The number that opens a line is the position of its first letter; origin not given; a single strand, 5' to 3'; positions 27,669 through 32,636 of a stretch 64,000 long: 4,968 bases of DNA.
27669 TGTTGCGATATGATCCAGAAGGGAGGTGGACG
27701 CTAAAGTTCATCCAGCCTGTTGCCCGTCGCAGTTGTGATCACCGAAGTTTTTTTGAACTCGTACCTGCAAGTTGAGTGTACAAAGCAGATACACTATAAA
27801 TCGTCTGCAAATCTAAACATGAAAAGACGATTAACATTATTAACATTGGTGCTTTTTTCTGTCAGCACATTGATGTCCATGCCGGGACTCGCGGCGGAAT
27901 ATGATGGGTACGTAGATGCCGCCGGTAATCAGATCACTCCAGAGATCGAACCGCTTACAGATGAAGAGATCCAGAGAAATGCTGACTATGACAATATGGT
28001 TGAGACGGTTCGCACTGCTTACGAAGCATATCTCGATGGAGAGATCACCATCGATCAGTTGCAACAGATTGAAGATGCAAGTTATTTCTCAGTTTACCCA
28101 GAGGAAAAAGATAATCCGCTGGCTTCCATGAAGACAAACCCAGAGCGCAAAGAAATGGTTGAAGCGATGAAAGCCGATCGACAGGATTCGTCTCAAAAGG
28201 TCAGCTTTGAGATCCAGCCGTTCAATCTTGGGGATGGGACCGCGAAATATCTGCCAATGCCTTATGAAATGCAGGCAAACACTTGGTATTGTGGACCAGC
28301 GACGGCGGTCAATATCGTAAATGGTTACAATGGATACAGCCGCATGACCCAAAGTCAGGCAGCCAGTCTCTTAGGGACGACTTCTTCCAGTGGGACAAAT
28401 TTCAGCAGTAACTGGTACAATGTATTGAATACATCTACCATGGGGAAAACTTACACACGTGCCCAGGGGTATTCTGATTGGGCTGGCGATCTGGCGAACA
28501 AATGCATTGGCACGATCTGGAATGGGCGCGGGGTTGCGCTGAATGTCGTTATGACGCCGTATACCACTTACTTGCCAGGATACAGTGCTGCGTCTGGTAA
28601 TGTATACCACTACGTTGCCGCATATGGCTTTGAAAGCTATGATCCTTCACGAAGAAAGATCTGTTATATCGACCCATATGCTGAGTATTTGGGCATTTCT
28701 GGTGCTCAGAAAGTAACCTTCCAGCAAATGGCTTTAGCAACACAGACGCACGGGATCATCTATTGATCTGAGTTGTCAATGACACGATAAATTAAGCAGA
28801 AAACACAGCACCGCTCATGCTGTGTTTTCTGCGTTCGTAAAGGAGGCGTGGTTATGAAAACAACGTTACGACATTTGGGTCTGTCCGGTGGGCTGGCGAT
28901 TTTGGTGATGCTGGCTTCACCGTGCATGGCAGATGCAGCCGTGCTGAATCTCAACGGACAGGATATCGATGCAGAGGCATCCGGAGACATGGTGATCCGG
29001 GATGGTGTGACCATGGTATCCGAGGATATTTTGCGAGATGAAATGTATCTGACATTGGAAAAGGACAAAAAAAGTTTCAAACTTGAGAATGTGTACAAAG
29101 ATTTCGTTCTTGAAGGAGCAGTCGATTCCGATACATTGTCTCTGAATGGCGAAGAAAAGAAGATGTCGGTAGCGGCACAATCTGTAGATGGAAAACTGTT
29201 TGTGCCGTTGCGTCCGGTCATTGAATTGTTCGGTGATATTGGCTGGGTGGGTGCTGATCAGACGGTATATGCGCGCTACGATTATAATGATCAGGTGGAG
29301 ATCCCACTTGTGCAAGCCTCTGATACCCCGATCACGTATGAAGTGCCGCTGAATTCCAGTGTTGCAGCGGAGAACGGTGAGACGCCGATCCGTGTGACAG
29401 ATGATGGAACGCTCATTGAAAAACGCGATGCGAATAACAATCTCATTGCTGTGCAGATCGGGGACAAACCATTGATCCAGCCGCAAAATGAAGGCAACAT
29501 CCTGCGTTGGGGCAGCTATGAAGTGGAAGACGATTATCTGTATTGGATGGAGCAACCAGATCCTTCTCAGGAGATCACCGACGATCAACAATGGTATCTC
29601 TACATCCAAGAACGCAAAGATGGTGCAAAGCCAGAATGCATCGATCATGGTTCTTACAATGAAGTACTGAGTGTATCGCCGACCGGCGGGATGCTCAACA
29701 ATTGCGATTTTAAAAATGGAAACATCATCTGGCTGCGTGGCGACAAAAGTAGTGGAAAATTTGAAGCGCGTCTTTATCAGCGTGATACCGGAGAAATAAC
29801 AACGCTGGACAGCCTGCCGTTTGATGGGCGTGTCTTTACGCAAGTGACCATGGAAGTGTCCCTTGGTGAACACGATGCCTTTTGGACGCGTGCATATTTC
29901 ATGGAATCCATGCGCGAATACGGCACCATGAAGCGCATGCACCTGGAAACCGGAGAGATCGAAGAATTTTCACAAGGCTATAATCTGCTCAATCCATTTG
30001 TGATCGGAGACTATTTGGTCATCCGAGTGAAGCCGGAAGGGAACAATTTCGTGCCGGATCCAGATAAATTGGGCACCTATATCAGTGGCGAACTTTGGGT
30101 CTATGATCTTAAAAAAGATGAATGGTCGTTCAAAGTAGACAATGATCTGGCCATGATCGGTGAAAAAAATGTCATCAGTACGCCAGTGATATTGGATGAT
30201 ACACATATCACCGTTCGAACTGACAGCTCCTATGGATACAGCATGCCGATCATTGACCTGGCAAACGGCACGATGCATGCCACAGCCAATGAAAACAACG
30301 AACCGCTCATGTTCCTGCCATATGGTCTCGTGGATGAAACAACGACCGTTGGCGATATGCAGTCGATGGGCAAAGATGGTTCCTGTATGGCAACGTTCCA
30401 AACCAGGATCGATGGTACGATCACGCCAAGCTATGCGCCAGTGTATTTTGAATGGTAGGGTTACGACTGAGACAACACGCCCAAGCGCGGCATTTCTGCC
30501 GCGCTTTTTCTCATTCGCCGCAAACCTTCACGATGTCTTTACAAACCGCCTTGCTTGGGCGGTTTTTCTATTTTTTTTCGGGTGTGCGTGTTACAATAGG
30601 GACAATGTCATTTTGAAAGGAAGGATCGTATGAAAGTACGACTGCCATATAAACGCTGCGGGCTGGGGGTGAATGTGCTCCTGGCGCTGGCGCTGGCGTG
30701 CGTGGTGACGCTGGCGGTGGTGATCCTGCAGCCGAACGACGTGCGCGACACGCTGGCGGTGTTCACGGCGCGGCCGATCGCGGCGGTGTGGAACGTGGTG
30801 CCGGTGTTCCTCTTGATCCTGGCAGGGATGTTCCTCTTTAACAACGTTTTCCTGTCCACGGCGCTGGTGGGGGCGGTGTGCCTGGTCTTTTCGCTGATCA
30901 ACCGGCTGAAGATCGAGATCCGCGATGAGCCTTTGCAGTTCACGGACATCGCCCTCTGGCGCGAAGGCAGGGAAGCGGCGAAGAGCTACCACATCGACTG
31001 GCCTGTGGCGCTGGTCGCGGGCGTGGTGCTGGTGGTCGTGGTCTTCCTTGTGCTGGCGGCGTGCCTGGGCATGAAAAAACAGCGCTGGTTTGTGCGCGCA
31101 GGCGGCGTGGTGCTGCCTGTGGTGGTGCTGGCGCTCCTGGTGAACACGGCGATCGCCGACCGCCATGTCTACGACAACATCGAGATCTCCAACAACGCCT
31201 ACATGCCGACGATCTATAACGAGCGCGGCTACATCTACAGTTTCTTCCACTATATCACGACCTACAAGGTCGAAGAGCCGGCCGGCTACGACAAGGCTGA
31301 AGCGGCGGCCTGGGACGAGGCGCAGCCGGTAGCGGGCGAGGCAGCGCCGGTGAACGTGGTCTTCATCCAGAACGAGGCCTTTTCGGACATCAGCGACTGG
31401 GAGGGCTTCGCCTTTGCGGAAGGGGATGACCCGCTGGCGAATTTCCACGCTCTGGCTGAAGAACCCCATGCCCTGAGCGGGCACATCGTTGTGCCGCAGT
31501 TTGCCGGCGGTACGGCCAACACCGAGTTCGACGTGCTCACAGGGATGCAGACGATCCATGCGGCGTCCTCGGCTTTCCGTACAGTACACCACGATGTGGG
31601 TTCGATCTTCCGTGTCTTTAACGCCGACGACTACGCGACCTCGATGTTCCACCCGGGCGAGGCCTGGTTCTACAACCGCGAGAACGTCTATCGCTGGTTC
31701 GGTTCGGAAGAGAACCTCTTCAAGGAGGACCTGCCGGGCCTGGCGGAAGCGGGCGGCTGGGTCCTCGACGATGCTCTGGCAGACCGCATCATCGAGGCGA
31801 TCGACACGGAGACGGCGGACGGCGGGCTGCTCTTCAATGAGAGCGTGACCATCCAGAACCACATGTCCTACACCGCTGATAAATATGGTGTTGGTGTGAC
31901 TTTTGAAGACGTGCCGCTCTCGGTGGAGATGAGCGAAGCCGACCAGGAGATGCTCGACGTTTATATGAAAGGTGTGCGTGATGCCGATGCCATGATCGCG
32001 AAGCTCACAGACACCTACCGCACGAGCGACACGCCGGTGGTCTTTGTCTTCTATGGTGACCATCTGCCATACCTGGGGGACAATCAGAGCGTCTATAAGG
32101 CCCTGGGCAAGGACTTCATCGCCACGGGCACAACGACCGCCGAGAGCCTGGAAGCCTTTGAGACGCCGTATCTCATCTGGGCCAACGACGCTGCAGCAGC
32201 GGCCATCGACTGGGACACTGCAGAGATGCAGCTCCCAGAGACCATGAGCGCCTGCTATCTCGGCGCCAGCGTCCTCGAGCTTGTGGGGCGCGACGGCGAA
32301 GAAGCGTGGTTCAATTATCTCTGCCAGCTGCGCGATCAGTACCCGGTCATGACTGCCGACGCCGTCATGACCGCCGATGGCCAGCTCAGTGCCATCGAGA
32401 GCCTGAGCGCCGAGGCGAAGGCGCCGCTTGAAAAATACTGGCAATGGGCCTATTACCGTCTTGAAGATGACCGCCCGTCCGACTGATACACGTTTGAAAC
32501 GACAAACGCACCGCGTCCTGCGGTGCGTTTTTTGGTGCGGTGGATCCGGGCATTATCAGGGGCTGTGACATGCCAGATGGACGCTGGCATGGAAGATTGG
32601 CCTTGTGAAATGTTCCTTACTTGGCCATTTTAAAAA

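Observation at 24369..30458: Complete agr-type peptide quorum-sensing locus in non-canonical order on a compositionally distinct segment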

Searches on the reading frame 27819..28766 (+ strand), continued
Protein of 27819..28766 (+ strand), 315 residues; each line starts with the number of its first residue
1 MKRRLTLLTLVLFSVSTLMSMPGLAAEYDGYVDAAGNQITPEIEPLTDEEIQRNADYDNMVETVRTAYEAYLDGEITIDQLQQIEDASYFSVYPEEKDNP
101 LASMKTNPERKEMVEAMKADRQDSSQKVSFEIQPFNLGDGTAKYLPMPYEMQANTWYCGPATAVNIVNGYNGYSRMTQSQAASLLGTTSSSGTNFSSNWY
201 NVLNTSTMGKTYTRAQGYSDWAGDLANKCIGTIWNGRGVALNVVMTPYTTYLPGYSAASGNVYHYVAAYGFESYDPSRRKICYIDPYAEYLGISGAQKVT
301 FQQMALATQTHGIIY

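Call 91: search_protein_representatives(alignment_id=A1)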
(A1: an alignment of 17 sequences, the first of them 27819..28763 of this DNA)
Query: 17 sequences, 321 profile positions. Proteins with E-value up to 0.001 (for the whole library): 624; up to 1e-10: 127; up to 1e-30: 8. The best 150 are listed.
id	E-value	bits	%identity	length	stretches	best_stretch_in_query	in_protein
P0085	5.7e-151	518.7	-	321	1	1-321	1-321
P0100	2.7e-138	477.1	-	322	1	1-321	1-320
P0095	1.5e-131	454.9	-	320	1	1-321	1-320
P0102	9.7e-124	429.2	-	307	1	11-321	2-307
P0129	2.6e-101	355.6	-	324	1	1-321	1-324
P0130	2.7e-34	135.3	-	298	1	119-321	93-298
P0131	1.5e-32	129.6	-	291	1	106-320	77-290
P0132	6.8e-32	127.5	-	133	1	1-134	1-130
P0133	2.1e-30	122.6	-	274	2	117-321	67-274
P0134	3.4e-30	121.9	-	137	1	192-320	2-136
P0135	2.5e-29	119.1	-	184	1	153-321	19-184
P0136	3.0e-29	118.8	-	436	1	1-143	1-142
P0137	6.6e-29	117.6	-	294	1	149-321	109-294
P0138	2.5e-28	115.7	-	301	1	148-321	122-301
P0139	1.4e-27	113.2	-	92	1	236-321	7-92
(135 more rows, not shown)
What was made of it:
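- Closest known: Peptidase_C39_2 / papain-like secreted cysteine proteases. Different: The full-length architecture is confined to about 6 clusters among 1.84 billion representatives (call 91).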

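Call 93: search_protein_families(library=padloc, proteins=[window:27819-28766:+], max_evalue=0.01)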
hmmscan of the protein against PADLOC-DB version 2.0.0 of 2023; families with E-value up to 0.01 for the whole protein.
window:27819-28766:+ (315 aa): 0 families
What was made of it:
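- Tried and rejected: PADLOC gave nothing for the effector pair (call 93).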

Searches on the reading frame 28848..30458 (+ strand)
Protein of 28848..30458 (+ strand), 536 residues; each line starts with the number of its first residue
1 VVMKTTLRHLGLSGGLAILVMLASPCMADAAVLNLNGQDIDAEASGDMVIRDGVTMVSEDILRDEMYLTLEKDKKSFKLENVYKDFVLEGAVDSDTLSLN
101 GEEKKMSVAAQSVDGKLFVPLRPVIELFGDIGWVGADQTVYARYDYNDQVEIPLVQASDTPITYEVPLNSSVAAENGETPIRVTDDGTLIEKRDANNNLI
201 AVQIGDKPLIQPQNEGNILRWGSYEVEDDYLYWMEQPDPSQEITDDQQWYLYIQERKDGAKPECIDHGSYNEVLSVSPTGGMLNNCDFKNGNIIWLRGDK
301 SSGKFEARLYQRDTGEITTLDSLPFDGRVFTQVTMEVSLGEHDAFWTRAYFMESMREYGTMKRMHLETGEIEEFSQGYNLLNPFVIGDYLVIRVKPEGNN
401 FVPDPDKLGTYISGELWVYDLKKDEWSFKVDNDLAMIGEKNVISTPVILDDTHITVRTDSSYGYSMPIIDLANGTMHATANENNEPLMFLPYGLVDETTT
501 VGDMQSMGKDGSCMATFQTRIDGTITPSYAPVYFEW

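Call 3: search_protein_families(library=pfam, proteins=[window:28848-30458:+], max_evalue=1)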
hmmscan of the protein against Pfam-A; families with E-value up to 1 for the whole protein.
window:28848-30458:+ (536 aa): 1 family
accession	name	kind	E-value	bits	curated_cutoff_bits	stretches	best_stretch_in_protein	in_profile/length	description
PF07833.16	Cu_amine_oxidN1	-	1e-09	38.7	24.2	1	35-141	2-107/108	Copper amine oxidase N-terminal domain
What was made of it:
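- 28854..30458 (+): Secreted protein (534 aa): signal peptide, CuAO_N1 domain, then a beta-propeller with no recognisable catalytic domain. It is the conserved partner of the peptidase. Call 3: PF07833 38.7 bits.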

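Call 4: search_protein_families(library=ncbifam, proteins=[window:28848-30458:+], max_evalue=1)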
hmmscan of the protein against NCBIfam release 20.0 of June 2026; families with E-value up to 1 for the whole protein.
window:28848-30458:+ (536 aa): 0 families

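Call 47: find_homologous_proteins(query=window:28848-30458:+)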
Query window:28848-30458:+ (536 aa): 26 proteins with E <= 0.001 among 8000 candidates.
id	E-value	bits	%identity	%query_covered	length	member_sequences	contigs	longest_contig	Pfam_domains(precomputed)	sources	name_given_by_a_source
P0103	0.0e+0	1183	96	100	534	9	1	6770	PF07833.17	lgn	-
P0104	0.0e+0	1096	88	100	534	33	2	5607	PF07833.17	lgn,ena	-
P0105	4.2e-273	925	72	100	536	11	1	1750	PF07833.17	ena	-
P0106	4.2e-270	915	73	100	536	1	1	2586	PF07833.17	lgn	-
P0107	2.5e-259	879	71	100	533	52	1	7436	PF07833.17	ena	-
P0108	2.0e-191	655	54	100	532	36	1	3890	PF07833.17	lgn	-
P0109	6.7e-189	647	53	100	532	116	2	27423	PF07833.17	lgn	-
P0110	1.5e-164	567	48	100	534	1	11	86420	PF07833.17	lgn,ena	-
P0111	9.9e-153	528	46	96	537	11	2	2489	PF07833.17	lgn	-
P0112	1.1e-139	484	44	100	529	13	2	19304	PF07833.17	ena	-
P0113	1.0e-136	475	43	100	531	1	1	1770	PF07833.17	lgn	-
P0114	1.7e-135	471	43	100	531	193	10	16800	PF07833.17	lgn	-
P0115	1.1e-133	465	43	100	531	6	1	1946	PF07833.17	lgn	-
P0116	1.3e-131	458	42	100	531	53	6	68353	PF07833.17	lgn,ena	-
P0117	2.4e-131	457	42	100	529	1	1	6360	PF07833.17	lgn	-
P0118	3.1e-131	457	43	95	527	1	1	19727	PF07833.17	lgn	-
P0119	6.3e-131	456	43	98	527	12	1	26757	PF07833.17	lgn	-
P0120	2.6e-129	450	42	98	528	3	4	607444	PF07833.17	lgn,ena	-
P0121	1.9e-127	444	39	100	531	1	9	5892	PF07833.17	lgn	-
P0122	7.4e-121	422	42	100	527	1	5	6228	PF07833.17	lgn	-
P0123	1.9e-120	421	40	99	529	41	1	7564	PF07833.17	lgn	-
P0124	1.6e-118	415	40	97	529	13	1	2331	PF07833.17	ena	-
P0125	3.3e-116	407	40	98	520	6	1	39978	PF07833.17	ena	-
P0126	9.5e-77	277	33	99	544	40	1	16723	PF07833.17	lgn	-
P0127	8.8e-75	270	32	95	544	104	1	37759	PF07833.17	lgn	-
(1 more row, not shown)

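Call 60: predict_structure(alignment_id=A2)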
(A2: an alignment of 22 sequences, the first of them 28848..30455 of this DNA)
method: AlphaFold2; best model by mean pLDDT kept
length: 536 residues; sequences in the alignment: 22
mean_pLDDT: 88.2   pTM: 0.87
mean pLDDT of the five models: 88.2, 87.7, 85.3, 84.8, 82.7
residues with pLDDT >= 90: 332; 70-90: 162; 50-70: 33; < 50: 9
segments of 3 or more residues with pLDDT < 50: 1-4, 23-27
pLDDT, mean of each block of 10 residues (from residue 1): 51 56 48 86 72 85 91 92 91 92 88 90 91 84 92 95 91 88 92 91 92 92 89 92 82 94 95 86 92 94 94 95 87 92 96 88 96 94 96 92 90 95 96 91 93 91 87 97 91 69 92 91 84 93
secondary structure, 60 per line:
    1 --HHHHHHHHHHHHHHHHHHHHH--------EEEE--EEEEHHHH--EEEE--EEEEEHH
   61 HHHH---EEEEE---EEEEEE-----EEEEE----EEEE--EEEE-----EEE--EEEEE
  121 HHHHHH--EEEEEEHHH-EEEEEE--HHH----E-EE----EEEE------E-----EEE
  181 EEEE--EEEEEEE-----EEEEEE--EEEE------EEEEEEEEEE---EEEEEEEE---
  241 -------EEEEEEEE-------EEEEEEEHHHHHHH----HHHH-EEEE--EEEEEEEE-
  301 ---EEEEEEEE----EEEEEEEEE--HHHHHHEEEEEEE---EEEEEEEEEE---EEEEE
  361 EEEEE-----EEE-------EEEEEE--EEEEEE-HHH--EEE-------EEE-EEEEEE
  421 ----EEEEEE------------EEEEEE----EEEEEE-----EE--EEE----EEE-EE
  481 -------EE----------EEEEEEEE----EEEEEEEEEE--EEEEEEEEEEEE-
elements in order: H3-23 E32-35 E38-41 H42-45 E48-51 E54-58 H59-64 E68-72 E76-81 E87-91 E96-99 E102-105 E111-113 E116-120 H121-126 E129-134 E139-144 E162-165 E178-184 E187-193 E199-204 E207-210 E217-226 E230-237 E248-255 E263-269 H270-276 H281-284 E286-289 E292-299 E304-311 E316-324 H327-332 E333-339 E343-352 E356-365 E371-373 E381-386 E389-394 E401-403 E411-413 E415-420 E425-430 E443-448 E453-458 E468-470 E475-477 E500-507 E512-521 E524-535

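Call 63: fold_search(model_id=the predicted structure, library=pdb)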
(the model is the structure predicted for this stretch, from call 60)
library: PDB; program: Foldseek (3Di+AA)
matches with E <= 10: 1106; with E <= 0.001: 336
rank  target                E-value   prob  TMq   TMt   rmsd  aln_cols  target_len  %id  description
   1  7zb0_D                5.3e-08  1.00  0.40  0.31   7.8       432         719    8  macrocyclase OphP with 15mer (released 2022-07-06)
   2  7zb0_A                5.9e-08  1.00  0.39  0.30   7.4       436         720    8  macrocyclase OphP with 15mer (released 2022-07-06)
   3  7mx5_B                7.2e-08  1.00  0.28  0.35  23.8       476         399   12  Crystal structure of TolB from Acinetobacter baumannii (released 2021-05-26)
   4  7zb0_B                1.0e-07  1.00  0.39  0.30   8.0       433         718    9  macrocyclase OphP with 15mer (released 2022-07-06)
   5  7qun_A                1.2e-07  1.00  0.37  0.30  10.0       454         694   10  CryoEM structure of mammalian AAP in complex with Meropenem (released 2022-11-16)
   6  7zb1_B                1.4e-07  1.00  0.39  0.30   7.4       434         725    9  S580A with 18mer (released 2022-07-06)
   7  7zb0_C                1.6e-07  1.00  0.37  0.29   8.0       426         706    9  macrocyclase OphP with 15mer (released 2022-07-06)
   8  9n73_LH               1.7e-07  1.00  0.29  0.21  25.9       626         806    9  SSU processome maturation and disassembly, State G (released 2025-10-29)
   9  7zb2_AAA              2.0e-07  1.00  0.39  0.30   7.4       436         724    8  apo macrocyclase OphP (released 2022-07-06)
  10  9a2l_MODEL_1_A        2.2e-07  1.00  0.25  0.30  13.5       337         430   12  Model of E. coli TolB by in-cell photo-crosslinking MS and deep learning (released 2023-02-24)
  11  7px8_A                2.5e-07  1.00  0.36  0.29  11.1       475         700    9  CryoEM structure of mammalian acylaminoacyl-peptidase (released 2022-05-25)
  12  4pwz_B                3.2e-07  1.00  0.27  0.34  21.7       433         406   11  Crystal structure of TolB protein from Yersinia pestis CO92 (released 2014-04-02)
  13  8f5o_B                3.3e-07  1.00  0.23  0.12  27.4       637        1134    8  Structure of Leishmania tarentolae IFT-A (state 1) (released 2022-12-21)
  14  7zb2_CCC              3.9e-07  1.00  0.39  0.30   7.3       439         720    9  apo macrocyclase OphP (released 2022-07-06)
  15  9yv4_A                4.1e-07  1.00  0.31  0.48   9.1       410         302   10  Crystal structure of the human DCAF1 WDR domain in complex with OICR-41109 (released 2025-11-26)
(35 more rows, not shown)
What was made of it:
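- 28854..30458 (+): Calls 60 and 63: AF2 mean pLDDT 88.2, and the fold matches the propellers of prolyl oligopeptidases and TolB.
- The propeller resembles the peptide-gating propellers of prolyl oligopeptidases and peptide macrocyclases (call 63).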

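Call 93: search_protein_families(library=padloc, proteins=[window:28854-30458:+], max_evalue=0.01)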
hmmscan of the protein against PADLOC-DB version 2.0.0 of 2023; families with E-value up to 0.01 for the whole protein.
window:28854-30458:+ (534 aa): 0 families

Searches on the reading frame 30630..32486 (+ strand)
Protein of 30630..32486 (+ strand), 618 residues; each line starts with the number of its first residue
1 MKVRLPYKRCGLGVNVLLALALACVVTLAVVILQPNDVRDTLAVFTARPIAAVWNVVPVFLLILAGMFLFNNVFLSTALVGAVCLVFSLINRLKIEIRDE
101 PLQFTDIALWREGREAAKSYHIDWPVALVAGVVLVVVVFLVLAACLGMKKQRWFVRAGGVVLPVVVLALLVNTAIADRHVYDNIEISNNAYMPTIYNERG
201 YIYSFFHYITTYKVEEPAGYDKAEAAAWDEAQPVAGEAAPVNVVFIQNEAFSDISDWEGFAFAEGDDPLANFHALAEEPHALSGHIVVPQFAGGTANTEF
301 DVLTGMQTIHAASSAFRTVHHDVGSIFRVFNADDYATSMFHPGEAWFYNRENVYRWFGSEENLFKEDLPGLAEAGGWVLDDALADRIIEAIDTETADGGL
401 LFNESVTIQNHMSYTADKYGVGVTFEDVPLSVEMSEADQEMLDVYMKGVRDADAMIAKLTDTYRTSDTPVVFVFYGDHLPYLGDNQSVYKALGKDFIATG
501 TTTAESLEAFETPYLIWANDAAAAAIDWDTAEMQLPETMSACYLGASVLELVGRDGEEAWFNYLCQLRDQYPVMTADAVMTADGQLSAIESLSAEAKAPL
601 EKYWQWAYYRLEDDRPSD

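Call 3: search_protein_families(library=pfam, proteins=[window:30630-32486:+], max_evalue=1)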
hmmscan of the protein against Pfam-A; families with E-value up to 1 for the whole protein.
window:30630-32486:+ (618 aa): 1 family
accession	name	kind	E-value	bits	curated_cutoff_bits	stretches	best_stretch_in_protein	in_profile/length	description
PF00884.28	Sulfatase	-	1.1e-25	91.1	25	1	242-553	2-300/301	Sulfatase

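Call 4: search_protein_families(library=ncbifam, proteins=[window:30630-32486:+], max_evalue=1)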
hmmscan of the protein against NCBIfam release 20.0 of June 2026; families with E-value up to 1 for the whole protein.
window:30630-32486:+ (618 aa): 4 families
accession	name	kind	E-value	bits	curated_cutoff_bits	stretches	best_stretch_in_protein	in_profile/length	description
NF053595.1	LptchSynLtaSGpos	equivalog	1.6e-07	30.3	970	1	274-518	268-501/626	lipoteichoic acid synthase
NF007933.0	PRK10649.1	subfamily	0.005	15.4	404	1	427-533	412-510/577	phosphoethanolamine transferase CptA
NF012179.0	CptA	domain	0.01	14.5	900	1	425-533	395-498/556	phosphoethanolamine transferase CptA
NF007160.0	PRK09598.1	equivalog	0.08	11.2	561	1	424-524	384-477/523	phosphoethanolamine--lipid A transferase EptA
